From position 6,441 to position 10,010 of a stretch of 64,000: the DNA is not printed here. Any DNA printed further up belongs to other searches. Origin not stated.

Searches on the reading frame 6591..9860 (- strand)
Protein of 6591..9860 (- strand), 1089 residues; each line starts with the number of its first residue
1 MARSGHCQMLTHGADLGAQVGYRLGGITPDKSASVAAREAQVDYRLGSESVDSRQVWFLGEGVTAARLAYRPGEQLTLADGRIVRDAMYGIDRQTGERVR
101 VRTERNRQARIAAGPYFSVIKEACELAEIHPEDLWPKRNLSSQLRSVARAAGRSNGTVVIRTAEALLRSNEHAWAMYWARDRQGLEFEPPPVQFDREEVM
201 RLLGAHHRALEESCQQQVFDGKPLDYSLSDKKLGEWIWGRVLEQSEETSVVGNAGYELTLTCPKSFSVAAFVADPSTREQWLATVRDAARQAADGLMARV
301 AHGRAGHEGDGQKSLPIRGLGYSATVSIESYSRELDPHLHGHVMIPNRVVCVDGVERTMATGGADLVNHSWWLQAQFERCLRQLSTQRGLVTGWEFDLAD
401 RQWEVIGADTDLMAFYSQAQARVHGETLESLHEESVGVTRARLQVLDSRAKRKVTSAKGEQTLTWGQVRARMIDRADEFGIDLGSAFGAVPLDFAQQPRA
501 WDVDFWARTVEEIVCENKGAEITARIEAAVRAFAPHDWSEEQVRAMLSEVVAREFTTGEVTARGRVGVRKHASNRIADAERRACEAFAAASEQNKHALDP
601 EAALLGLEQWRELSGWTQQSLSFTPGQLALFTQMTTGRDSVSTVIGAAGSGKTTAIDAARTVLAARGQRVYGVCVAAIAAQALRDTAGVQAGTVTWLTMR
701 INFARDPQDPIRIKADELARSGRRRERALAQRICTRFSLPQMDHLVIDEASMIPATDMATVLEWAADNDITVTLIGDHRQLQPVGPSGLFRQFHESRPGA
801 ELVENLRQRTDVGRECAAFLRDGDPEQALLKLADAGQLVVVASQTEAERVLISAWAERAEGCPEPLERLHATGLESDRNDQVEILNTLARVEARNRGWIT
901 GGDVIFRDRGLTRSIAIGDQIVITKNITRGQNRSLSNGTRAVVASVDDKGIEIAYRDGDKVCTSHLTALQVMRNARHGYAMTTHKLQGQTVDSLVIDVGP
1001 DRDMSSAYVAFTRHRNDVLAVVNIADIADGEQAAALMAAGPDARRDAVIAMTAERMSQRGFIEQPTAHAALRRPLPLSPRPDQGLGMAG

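Call 8: search_protein_families(library=pfam, proteins=[window:6591-9860:-], max_evalue=0.01)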
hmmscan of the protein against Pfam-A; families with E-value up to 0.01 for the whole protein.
window:6591-9860:- (1089 aa): 10 families
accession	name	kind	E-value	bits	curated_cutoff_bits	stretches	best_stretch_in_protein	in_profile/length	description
PF13604.12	AAA_30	-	7.3e-39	133.9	27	1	624-840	3-188/191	AAA domain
PF08751.17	TrwC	-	5.5e-23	82.4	25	1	221-467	70-281/286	TrwC relaxase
PF13245.12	AAA_19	-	1.6e-15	57.9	25.1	1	638-786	10-134/134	AAA domain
PF01443.25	Viral_helicase1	-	4.3e-08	33.7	21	1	965-1018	166-224/228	Viral superfamily 1 RNA helicase core domain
PF13401.12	AAA_22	-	3.3e-06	27.9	27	1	639-781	5-126/130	AAA domain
PF13555.12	AAA_29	-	6.3e-05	23.1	27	1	636-668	19-51/61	P-loop containing region of AAA domain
PF13622.12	4HBT_3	-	0.00091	19.9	24.3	1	667-724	9-61/83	Acyl-CoA thioesterase N-terminal domain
PF25199.1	nSTAND_NTPase5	-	0.0015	18.8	34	1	633-671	35-74/145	Novel STAND NTPase 5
PF13191.12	AAA_16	-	0.0025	18.8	32.6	1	629-749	14-140/167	AAA ATPase domain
PF13086.12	AAA_11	-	0.0038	17.5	27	0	737-784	211-253/257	AAA domain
